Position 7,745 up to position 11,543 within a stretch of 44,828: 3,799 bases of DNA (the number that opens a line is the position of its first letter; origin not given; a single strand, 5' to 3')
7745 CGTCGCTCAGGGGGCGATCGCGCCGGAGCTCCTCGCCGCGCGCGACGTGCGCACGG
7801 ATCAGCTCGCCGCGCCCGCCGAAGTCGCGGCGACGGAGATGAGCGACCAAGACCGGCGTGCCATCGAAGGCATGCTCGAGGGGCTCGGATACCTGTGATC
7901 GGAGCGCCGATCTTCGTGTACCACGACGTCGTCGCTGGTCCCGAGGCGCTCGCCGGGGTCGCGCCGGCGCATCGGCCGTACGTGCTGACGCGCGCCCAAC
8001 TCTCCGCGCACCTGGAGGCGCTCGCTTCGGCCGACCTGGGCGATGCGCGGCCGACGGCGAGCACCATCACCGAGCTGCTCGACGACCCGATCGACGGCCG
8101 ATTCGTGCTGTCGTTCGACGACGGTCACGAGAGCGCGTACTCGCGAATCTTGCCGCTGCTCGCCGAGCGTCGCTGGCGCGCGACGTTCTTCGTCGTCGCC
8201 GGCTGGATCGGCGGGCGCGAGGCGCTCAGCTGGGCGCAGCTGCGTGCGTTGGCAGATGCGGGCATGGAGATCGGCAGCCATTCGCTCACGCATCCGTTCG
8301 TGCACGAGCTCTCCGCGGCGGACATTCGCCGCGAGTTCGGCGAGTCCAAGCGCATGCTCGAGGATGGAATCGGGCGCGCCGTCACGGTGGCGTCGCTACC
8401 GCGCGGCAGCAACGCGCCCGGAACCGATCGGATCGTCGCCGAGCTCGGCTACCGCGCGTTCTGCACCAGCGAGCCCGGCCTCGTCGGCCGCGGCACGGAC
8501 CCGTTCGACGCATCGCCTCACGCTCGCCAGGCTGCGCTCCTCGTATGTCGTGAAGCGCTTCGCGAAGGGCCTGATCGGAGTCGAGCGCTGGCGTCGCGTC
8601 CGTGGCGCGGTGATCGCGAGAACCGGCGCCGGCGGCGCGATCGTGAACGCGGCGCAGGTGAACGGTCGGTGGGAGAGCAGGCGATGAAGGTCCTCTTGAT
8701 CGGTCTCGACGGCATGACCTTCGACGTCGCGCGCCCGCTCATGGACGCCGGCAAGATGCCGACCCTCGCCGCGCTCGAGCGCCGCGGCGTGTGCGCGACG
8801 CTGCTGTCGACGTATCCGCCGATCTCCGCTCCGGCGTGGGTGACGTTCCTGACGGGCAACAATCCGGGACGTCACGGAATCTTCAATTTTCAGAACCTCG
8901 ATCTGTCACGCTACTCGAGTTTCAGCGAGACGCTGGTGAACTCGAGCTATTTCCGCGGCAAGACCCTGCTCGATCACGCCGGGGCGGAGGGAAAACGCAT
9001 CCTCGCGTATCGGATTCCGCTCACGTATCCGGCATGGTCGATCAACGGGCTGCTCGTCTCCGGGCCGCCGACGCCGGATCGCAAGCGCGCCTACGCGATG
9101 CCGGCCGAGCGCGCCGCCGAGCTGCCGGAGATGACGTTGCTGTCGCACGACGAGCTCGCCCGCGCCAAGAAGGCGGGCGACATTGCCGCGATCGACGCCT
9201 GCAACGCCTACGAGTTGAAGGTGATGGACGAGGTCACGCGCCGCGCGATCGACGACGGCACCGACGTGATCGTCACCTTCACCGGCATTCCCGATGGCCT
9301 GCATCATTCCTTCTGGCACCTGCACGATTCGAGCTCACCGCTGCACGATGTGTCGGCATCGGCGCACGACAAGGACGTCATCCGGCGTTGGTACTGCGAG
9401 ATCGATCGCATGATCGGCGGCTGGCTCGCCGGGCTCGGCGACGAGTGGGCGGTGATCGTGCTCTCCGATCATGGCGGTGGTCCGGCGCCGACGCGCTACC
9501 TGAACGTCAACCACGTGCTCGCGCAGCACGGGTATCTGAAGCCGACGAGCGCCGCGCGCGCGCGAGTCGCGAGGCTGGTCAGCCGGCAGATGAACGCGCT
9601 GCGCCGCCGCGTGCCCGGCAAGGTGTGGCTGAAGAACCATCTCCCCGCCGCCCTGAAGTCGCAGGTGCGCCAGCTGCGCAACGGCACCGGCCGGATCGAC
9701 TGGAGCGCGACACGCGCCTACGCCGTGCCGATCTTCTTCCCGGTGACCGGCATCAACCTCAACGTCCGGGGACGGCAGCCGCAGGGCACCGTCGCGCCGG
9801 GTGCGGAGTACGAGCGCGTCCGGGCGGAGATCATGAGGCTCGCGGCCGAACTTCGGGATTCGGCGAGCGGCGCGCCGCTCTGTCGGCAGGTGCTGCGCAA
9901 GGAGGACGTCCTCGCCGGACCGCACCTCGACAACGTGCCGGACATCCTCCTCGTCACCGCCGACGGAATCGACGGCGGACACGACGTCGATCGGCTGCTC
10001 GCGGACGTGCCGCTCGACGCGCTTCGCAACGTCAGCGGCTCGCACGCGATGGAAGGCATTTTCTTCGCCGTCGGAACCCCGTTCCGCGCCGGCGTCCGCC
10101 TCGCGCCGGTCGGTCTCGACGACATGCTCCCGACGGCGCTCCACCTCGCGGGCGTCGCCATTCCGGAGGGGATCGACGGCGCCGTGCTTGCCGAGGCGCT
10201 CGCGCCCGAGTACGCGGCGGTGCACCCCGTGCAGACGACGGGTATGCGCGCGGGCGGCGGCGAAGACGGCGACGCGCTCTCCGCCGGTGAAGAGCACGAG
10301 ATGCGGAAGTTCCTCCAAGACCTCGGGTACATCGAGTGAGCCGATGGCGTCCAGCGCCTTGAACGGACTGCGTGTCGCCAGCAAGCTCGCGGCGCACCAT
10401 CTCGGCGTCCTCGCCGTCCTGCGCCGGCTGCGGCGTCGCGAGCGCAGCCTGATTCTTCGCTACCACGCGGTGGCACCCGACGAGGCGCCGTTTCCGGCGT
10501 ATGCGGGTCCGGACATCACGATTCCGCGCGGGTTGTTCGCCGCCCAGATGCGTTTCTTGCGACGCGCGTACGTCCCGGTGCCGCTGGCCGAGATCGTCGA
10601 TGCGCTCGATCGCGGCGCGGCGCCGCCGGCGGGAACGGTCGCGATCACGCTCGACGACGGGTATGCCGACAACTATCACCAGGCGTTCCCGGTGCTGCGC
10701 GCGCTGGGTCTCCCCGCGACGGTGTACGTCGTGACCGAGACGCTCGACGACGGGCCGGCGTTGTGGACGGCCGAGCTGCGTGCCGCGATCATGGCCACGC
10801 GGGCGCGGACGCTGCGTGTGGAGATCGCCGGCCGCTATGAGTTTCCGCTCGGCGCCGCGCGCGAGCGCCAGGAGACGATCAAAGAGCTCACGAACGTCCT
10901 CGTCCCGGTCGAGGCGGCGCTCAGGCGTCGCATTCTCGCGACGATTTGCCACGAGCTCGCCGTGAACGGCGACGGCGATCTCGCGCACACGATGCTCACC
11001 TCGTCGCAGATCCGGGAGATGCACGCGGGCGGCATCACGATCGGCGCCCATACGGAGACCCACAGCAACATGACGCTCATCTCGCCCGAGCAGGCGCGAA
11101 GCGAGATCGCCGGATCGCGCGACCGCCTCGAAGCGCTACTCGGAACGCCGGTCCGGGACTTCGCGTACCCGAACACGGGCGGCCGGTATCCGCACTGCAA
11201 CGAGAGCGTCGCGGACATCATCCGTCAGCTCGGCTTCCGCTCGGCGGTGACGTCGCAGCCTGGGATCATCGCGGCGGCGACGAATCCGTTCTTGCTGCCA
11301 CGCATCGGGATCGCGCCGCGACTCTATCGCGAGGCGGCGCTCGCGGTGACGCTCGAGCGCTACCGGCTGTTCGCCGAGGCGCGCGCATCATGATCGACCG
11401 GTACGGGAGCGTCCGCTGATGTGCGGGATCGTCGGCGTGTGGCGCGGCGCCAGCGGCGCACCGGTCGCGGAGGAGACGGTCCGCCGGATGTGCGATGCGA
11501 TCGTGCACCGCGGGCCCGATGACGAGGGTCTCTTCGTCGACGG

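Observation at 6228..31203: Four cytoplasmic AlkP-superfamily paralogs with a shared C-terminal LGY[IL] tail embedded in one EPS operon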

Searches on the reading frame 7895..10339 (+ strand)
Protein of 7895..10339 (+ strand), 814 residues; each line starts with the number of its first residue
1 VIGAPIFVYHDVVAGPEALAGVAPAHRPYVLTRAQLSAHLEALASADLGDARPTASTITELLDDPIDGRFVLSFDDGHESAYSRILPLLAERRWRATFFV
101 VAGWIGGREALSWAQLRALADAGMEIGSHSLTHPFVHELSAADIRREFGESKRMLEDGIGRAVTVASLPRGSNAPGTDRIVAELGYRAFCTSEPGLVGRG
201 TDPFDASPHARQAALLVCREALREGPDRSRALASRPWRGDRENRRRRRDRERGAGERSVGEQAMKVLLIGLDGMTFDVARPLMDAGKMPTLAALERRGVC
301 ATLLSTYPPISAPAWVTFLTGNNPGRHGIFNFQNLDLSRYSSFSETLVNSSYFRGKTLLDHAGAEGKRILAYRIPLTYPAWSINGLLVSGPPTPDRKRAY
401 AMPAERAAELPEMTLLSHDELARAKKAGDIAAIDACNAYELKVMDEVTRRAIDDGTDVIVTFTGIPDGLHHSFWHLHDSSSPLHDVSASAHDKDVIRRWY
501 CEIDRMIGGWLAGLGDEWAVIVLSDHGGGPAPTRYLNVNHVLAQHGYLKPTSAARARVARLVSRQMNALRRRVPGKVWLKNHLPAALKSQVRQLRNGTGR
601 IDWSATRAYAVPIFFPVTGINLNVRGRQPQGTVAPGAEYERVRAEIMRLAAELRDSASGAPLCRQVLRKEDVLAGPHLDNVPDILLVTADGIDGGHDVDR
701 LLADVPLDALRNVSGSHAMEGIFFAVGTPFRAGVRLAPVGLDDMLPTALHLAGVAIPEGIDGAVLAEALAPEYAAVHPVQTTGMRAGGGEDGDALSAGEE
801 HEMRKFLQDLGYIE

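Call 8: search_protein_families(library=pfam, proteins=[window:7895-10339:+], max_evalue=0.01)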
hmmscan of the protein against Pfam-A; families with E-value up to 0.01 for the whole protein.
window:7895-10339:+ (814 aa): 2 families
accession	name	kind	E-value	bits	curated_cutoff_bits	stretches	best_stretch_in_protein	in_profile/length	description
PF01663.27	Phosphodiest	-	9.7e-34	117.9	23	1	266-691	1-320/342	Type I phosphodiesterase / nucleotide pyrophosphatase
PF01522.26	Polysacc_deac_1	-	7.4e-25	87.8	23.1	1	69-188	8-123/124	Polysaccharide deacetylase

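Call 11: search_protein_families(library=ncbifam, proteins=[window:7895-10339:+], max_evalue=0.001)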
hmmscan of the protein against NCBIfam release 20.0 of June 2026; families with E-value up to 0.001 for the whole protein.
window:7895-10339:+ (814 aa): 12 families
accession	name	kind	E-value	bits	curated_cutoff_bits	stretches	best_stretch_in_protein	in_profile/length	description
TIGR02764.1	spore_ybaN_pdaB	equivalog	3.5e-11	43.2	237.4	1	72-188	10-123/191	polysaccharide deacetylase family sporulation protein PdaB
TIGR03006.1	pepcterm_polyde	equivalog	4e-10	39.3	276.2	1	81-164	35-114/272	XrtA system polysaccharide deacetylase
TIGR02884.1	spore_pdaA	equivalog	1.2e-09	38.2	298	1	64-188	33-155/224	delta-lactam-biosynthetic de-N-acetylase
TIGR03938.2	deacetyl_PgaB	equivalog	1.4e-08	33.5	321.9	1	70-131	66-143/621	poly-beta-1,6-N-acetyl-D-glucosamine N-deacetylase PgaB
TIGR04243.1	nodulat_NodB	equivalog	6.2e-08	32.4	240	1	71-186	5-118/197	chitooligosaccharide deacetylase NodB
NF045820.1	PgAcgDacpgdA_Strep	equivalog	1.1e-07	31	800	1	71-171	271-368/463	peptidoglycan-N-acetylglucosamine deacetylase PgdA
TIGR02873.1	spore_ylxY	hypoth_equivalog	1.8e-07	30.7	391.5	1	82-174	100-188/268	probable sporulation protein, polysaccharide deacetylase family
TIGR02335.1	hydr_PhnA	equivalog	5.7e-06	25.7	407.55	1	264-368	13-115/408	phosphonoacetate hydrolase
NF050820.1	PolSacchBiosHfsH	equivalog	2.1e-05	24.3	400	1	72-202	38-171/249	oligosaccharide deacetylase HfsH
NF010322.0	PRK13759.1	equivalog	2.3e-05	23.1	481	0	737-773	348-384/486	arylsulfatase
NF011177.0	PRK14582.1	equivalog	0.00026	19.4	923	1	70-106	109-145/671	poly-beta-1,6-N-acetyl-D-glucosamine N-deacetylase PgaB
NF045822.1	PgAcgDacpgdA2_Bac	equivalog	0.00055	19.3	400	1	72-176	74-173/274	peptidoglycan-N-acetylglucosamine deacetylase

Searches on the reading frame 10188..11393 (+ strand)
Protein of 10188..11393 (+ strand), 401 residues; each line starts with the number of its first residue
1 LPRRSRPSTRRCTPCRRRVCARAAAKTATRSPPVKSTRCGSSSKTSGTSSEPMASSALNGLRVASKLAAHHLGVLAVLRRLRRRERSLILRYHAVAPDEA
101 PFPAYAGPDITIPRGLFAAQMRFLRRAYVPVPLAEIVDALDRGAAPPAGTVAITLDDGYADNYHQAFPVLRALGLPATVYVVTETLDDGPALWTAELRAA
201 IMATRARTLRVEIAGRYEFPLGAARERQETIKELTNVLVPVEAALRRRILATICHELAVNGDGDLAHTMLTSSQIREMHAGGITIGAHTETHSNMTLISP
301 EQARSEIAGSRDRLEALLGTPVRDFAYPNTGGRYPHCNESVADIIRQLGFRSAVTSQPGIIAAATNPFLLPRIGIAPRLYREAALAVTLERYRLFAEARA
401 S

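Call 8: search_protein_families(library=pfam, proteins=[window:10188-11393:+], max_evalue=0.01)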
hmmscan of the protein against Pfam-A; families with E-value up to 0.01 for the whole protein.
window:10188-11393:+ (401 aa): 1 family
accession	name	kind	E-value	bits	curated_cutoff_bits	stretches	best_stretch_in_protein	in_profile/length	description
PF01522.26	Polysacc_deac_1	-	3.1e-22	79.3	23.1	2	272-351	48-122/124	Polysaccharide deacetylase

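Call 11: search_protein_families(library=ncbifam, proteins=[window:10188-11393:+], max_evalue=0.001)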
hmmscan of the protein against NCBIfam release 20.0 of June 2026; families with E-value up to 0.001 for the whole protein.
window:10188-11393:+ (401 aa): 6 families
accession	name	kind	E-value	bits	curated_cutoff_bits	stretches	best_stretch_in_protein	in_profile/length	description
TIGR03938.2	deacetyl_PgaB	equivalog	2.4e-14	52.6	321.9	1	88-187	4-102/621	poly-beta-1,6-N-acetyl-D-glucosamine N-deacetylase PgaB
NF011176.0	PRK14581.1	equivalog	4e-09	35.2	1091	1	112-186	69-144/673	poly-beta-1,6-N-acetyl-D-glucosamine N-deacetylase PgaB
NF011177.0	PRK14582.1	equivalog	4.4e-08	31.8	923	1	115-187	72-145/671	poly-beta-1,6-N-acetyl-D-glucosamine N-deacetylase PgaB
TIGR03933.1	PIA_icaB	equivalog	7.7e-07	28.9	248.35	0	117-186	40-109/245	intercellular adhesin biosynthesis polysaccharide N-deacetylase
TIGR02764.1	spore_ybaN_pdaB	equivalog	6.7e-06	26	237.4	1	273-352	49-123/191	polysaccharide deacetylase family sporulation protein PdaB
TIGR02884.1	spore_pdaA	equivalog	5.9e-05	22.9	298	0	274-352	81-155/224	delta-lactam-biosynthetic de-N-acetylase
